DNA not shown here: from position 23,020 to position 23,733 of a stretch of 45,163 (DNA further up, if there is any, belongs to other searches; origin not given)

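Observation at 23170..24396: Operon of two apparent pseudoenzymes: a MinD-like P-loop protein with Walker-A Lys replaced by Arg, and an MGS-like protein with its catalytic residues replaced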

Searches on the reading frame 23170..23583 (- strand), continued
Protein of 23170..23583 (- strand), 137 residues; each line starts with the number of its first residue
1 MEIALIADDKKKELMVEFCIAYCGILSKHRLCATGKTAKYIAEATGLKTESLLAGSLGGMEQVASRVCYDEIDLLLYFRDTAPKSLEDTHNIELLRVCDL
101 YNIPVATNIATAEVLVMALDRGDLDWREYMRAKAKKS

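Call 36: search_protein_families(library=ncbifam, proteins=[L087:5044-5973:+, L052:5126-5935:+, L018:5137-5976:+, L004:7080-7856:+, L010:5185-5958:+, L071:5046-5897:+], max_evalue=1e-10)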
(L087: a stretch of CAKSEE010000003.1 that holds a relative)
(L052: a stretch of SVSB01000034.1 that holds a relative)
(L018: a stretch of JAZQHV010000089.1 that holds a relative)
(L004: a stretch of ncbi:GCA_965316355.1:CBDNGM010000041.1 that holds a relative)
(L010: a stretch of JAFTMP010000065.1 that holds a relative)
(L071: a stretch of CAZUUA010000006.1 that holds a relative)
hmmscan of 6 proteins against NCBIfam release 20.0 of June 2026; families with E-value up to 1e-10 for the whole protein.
L087:5044-5973:+ (309 aa): 6 families
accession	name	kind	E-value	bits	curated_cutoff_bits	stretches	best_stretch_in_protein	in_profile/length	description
TIGR01968.1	minD_bact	equivalog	2.9e-54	184.1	212.9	1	67-305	2-244/261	septum site-determining protein MinD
NF008079.0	PRK10818.1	equivalog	3e-34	118.6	508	1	65-304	1-253/270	septum site-determining protein MinD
TIGR01969.1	minD_arch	subfamily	1.8e-30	105.9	201.75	1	68-301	2-234/251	cell division ATPase MinD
TIGR01007.1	eps_fam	subfamily_domain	3.7e-17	62.5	108.05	1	67-196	18-148/204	polysaccharide biosynthesis tyrosine autokinase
TIGR03815.1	CpaE_hom_Actino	equivalog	1.7e-14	53.7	154.45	1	65-298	110-337/340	septum site-determining protein Ssd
NF041546.1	ParA_partition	equivalog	6e-13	48.8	180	0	68-104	1-37/203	ParA family partition ATPase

L052:5126-5935:+ (269 aa): 8 families
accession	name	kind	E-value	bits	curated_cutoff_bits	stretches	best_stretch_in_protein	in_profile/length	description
TIGR01968.1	minD_bact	equivalog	1.4e-46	159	212.9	1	7-250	4-244/261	septum site-determining protein MinD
NF008079.0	PRK10818.1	equivalog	3.6e-23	82.2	508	1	7-249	5-253/270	septum site-determining protein MinD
TIGR01969.1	minD_arch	subfamily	2.5e-20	72.7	201.75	1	7-246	3-234/251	cell division ATPase MinD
NF041136.1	MrpORP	equivalog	7.2e-18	65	450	1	5-58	6-59/365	iron-sulfur cluster carrier protein MrpORP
NF041546.1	ParA_partition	equivalog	1.3e-13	50.9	180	0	7-71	2-67/203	ParA family partition ATPase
NF008669.0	PRK11670.1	equivalog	1.6e-12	47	348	1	5-157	108-259/369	iron-sulfur cluster carrier protein ApbC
NF047398.1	AAA_KGGVGR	domain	1.8e-12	48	90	1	5-55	3-53/190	KGGVGR-motif variant AAA ATPase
TIGR01007.1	eps_fam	subfamily_domain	3.2e-11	43.2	108.05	0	3-81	16-93/204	polysaccharide biosynthesis tyrosine autokinase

L018:5137-5976:+ (279 aa): 8 families
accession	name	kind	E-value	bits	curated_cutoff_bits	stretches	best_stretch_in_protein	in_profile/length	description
TIGR01968.1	minD_bact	equivalog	1.8e-41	142.2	212.9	1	23-271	4-249/261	septum site-determining protein MinD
TIGR01969.1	minD_arch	subfamily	3.5e-29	101.7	201.75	1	22-261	2-234/251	cell division ATPase MinD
NF008079.0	PRK10818.1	equivalog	2.7e-25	89.2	508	1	21-265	3-254/270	septum site-determining protein MinD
NF041136.1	MrpORP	equivalog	9.8e-17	61.3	450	1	22-260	7-251/365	iron-sulfur cluster carrier protein MrpORP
TIGR01007.1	eps_fam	subfamily_domain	2.3e-15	56.7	108.05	1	20-200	17-197/204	polysaccharide biosynthesis tyrosine autokinase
NF041546.1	ParA_partition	equivalog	2.6e-13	50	180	0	23-58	2-37/203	ParA family partition ATPase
NF047398.1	AAA_KGGVGR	domain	1.3e-12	48.4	90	0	21-69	3-51/190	KGGVGR-motif variant AAA ATPase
TIGR03815.1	CpaE_hom_Actino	equivalog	4.7e-12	45.7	154.45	1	23-236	114-320/340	septum site-determining protein Ssd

L004:7080-7856:+ (258 aa): 4 families
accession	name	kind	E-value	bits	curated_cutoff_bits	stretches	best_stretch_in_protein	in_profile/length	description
TIGR01968.1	minD_bact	equivalog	7e-25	87.8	212.9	1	6-246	2-244/261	septum site-determining protein MinD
NF008079.0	PRK10818.1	equivalog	4.6e-20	72.1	508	1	6-242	3-250/270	septum site-determining protein MinD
TIGR03815.1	CpaE_hom_Actino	equivalog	3.2e-13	49.5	154.45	1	7-222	113-323/340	septum site-determining protein Ssd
TIGR03371.1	cellulose_yhjQ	equivalog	6.9e-13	48.6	157.85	0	6-55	2-50/246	cellulose biosynthesis protein BcsQ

L010:5185-5958:+ (257 aa): 1 family
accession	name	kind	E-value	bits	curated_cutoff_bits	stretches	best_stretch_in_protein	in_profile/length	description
TIGR01968.1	minD_bact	equivalog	3.1e-16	59.5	212.9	1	7-241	2-241/261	septum site-determining protein MinD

L071:5046-5897:+ (283 aa): 2 families
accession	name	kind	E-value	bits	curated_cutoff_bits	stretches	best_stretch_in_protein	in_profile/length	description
TIGR01968.1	minD_bact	equivalog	2.2e-21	76.4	212.9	1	28-271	5-244/261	septum site-determining protein MinD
NF041546.1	ParA_partition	equivalog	1.3e-12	47.7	180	0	29-63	4-38/203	ParA family partition ATPase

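Call 48: predict_structure(alignment_id=A2)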
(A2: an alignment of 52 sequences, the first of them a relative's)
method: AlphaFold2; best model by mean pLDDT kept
length: 137 residues; sequences in the alignment: 52
mean_pLDDT: 86.6   pTM: 0.82
mean pLDDT of the five models: 86.6, 67.2, 59.3, 51.3, 47.7
residues with pLDDT >= 90: 74; 70-90: 47; 50-70: 15; < 50: 1
segments of 3 or more residues with pLDDT < 50: none
pLDDT, mean of each block of 10 residues (from residue 1): 91 94 95 88 90 67 88 93 83 91 93 94 77 60
secondary structure, 60 per line:
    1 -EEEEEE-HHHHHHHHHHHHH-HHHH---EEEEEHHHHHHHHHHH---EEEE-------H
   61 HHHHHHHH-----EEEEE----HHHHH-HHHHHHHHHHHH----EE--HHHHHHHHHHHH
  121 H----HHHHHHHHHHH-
elements in order: E2-7 H9-21 H23-26 E30-34 H35-45 E49-52 H60-68 E74-78 H83-87 H89-100 H109-121 H126-136

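Call 52: search_protein_representatives(protein=window:23170-23583:-)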
Query: 137 residues. Proteins with E-value up to 0.001 (for the whole library): 2360; up to 1e-10: 888; up to 1e-30: 50. The best 150 are listed.
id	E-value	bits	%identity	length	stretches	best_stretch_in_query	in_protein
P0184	1.1e-52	193.9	67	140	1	1-134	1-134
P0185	1.5e-51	190.3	65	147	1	1-133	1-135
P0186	3.6e-50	185.8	63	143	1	1-133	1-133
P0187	2.9e-48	179.7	60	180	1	1-131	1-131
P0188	1.4e-47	177.4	73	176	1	1-119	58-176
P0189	6.7e-45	168.8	60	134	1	1-131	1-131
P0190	1.2e-43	164.8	60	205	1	1-131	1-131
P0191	1.2e-43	164.8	59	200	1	1-133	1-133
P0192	4.3e-43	162.9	60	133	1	1-129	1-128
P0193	4.1e-42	159.8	59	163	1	4-130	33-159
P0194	6.5e-41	155.9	58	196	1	1-130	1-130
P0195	2.4e-40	154.1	58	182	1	1-125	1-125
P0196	7.3e-40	152.5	56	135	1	1-136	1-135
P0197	1.3e-39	151.7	57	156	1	2-133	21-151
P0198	1.5e-39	151.5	58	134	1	1-131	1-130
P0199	3.7e-38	147.0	51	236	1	1-132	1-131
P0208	2.6e-35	137.8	50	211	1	1-131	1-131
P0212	1.6e-34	135.2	53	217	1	1-130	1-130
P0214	3.5e-34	134.1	52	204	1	1-125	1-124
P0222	1.6e-32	128.8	48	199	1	9-131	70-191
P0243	3.3e-29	118.1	48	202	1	8-131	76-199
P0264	3.2e-27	111.6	50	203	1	1-121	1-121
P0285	4.8e-26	107.8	55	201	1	32-130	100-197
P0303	3.2e-25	105.2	50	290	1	1-105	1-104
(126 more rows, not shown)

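Call 55: fold_search(model_id=the predicted structure, library=pdb)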
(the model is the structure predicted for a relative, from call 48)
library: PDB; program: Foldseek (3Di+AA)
matches with E <= 10: 1514; with E <= 0.001: 42
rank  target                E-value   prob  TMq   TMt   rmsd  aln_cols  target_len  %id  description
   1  6f2c_A                1.3e-13  1.00  0.81  0.89   1.9       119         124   46  Methylglyoxal synthase MgsA from Bacillus subtilis (released 2018-03-07)
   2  6f2c_G                1.5e-13  1.00  0.82  0.91   1.9       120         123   47  Methylglyoxal synthase MgsA from Bacillus subtilis (released 2018-03-07)
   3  6f2c_B                3.1e-13  1.00  0.81  0.91   1.9       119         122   46  Methylglyoxal synthase MgsA from Bacillus subtilis (released 2018-03-07)
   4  1wo8_E                4.6e-13  1.00  0.82  0.92   2.0       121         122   36  Crystal structure of methylglyoxal synthase from Thermus thermophilus HB8 (released 2005-08-23)
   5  2x8w                  4.9e-13  1.00  0.82  0.89   1.9       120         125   43  The Crystal Structure of Methylglyoxal Synthase from Thermus sp. GH5 Bound to Malonate. (released 2011-03-23)
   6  6f2c_I                5.5e-13  1.00  0.81  0.90   1.9       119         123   46  Methylglyoxal synthase MgsA from Bacillus subtilis (released 2018-03-07)
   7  2xw6_B                1.8e-12  1.00  0.78  0.84   2.5       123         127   43  The Crystal Structure of Methylglyoxal Synthase from Thermus sp. GH5 Bound to Phosphate Ion. (released 2011-11-09)
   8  1wo8_A                2.4e-12  1.00  0.82  0.89   1.9       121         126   37  Crystal structure of methylglyoxal synthase from Thermus thermophilus HB8 (released 2005-08-23)
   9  2xw6_C                2.4e-12  1.00  0.79  0.86   2.3       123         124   43  The Crystal Structure of Methylglyoxal Synthase from Thermus sp. GH5 Bound to Phosphate Ion. (released 2011-11-09)
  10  2xw6_A                2.8e-12  1.00  0.77  0.81   2.3       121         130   44  The Crystal Structure of Methylglyoxal Synthase from Thermus sp. GH5 Bound to Phosphate Ion. (released 2011-11-09)
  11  8u2v_B                3.3e-12  1.00  0.81  0.88   1.9       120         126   39  Crystal Structure of methylglyoxal synthase from Borrelia burgdorferi (released 2023-09-13)
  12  8u2v_A                5.2e-12  1.00  0.81  0.87   2.0       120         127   39  Crystal Structure of methylglyoxal synthase from Borrelia burgdorferi (released 2023-09-13)
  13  1wo8_B                1.1e-11  1.00  0.79  0.87   2.0       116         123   38  Crystal structure of methylglyoxal synthase from Thermus thermophilus HB8 (released 2005-08-23)
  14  1egh_A                3.8e-11  1.00  0.81  0.74   4.9       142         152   31  STRUCTURE OF METHYLGLYOXAL SYNTHASE COMPLEXED WITH THE COMPETITIVE INHIBITOR 2-PHOSPHOGLYCOLATE (released 2000-03-01)
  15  1b93_A                4.4e-11  1.00  0.81  0.76   4.1       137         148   32  METHYLGLYOXAL SYNTHASE FROM ESCHERICHIA COLI (released 1999-03-16)
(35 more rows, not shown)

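Call 67: search_protein_families(library=padloc, proteins=[window:23170-23583:-], max_evalue=0.01)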
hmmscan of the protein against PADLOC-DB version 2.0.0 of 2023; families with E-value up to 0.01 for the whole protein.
window:23170-23583:- (137 aa): 0 families

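Call 87: search_protein_families(library=pfam, proteins=[P0303, P0199, P0212, P0208, P0190, P0214, P0264, P0243, P0222, P0285], max_evalue=0.001)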
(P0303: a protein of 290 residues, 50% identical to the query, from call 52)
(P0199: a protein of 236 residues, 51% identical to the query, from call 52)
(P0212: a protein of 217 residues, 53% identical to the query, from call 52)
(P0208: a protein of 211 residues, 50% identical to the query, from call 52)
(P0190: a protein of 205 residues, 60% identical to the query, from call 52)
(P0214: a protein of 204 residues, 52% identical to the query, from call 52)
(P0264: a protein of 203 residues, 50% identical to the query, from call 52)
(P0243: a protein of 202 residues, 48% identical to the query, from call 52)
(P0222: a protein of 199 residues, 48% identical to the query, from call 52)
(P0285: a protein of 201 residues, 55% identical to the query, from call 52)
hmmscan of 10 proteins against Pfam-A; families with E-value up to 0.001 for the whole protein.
P0303 (290 aa): 2 families
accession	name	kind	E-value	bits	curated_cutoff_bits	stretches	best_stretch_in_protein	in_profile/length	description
PF00202.27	Aminotran_3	-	3.2e-63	214.2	30.5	1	88-288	211-403/403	Aminotransferase class-III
PF02142.27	MGS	-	1.7e-09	38.1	24.1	1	28-105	13-93/94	MGS-like domain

P0199 (236 aa): 1 family
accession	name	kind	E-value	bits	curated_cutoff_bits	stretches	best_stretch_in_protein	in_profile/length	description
PF02142.27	MGS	-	6.5e-09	36.2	24.1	1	28-106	13-94/94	MGS-like domain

P0212 (217 aa): 1 family
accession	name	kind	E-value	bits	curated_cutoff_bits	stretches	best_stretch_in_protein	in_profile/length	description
PF02142.27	MGS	-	4.7e-13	49.5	24.1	1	30-107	15-94/94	MGS-like domain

P0208 (211 aa): 1 family
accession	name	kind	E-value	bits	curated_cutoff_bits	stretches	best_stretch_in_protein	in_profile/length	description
PF02142.27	MGS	-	8.7e-10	39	24.1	1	21-107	8-94/94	MGS-like domain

P0190 (205 aa): 1 family
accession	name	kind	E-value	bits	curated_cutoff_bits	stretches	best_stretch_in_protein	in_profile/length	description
PF02142.27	MGS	-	4e-13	49.8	24.1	1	15-107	2-94/94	MGS-like domain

P0214 (204 aa): 2 families
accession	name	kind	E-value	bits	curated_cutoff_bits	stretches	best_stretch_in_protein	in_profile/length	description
PF02142.27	MGS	-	2e-11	44.3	24.1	1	28-106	13-94/94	MGS-like domain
PF11306.15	DUF3108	-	5.2e-09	36.7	26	1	149-198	35-84/209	Protein of unknown function (DUF3108)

P0264 (203 aa): 1 family
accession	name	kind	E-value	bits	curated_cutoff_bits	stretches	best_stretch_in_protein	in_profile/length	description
PF02142.27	MGS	-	3.9e-14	53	24.1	1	30-107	15-94/94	MGS-like domain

P0243 (202 aa): 2 families
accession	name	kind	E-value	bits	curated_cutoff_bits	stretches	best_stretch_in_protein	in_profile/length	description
PF01098.24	FTSW_RODA_SPOVE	-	2.2e-13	50.4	26.4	1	4-54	304-354/356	Cell cycle protein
PF02142.27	MGS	-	8.1e-12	45.6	24.1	1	93-175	10-94/94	MGS-like domain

P0222 (199 aa): 2 families
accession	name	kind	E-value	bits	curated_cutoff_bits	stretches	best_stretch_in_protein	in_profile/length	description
PF02142.27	MGS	-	2e-08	34.7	24.1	1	89-167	13-94/94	MGS-like domain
PF01029.23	NusB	-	6.2e-08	33.5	23.1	1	4-77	3-85/133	NusB family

P0285 (201 aa): 1 family
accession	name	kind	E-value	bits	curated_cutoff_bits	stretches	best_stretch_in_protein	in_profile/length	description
PF02142.27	MGS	-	4.1e-07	30.5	24.1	1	104-174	22-94/94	MGS-like domain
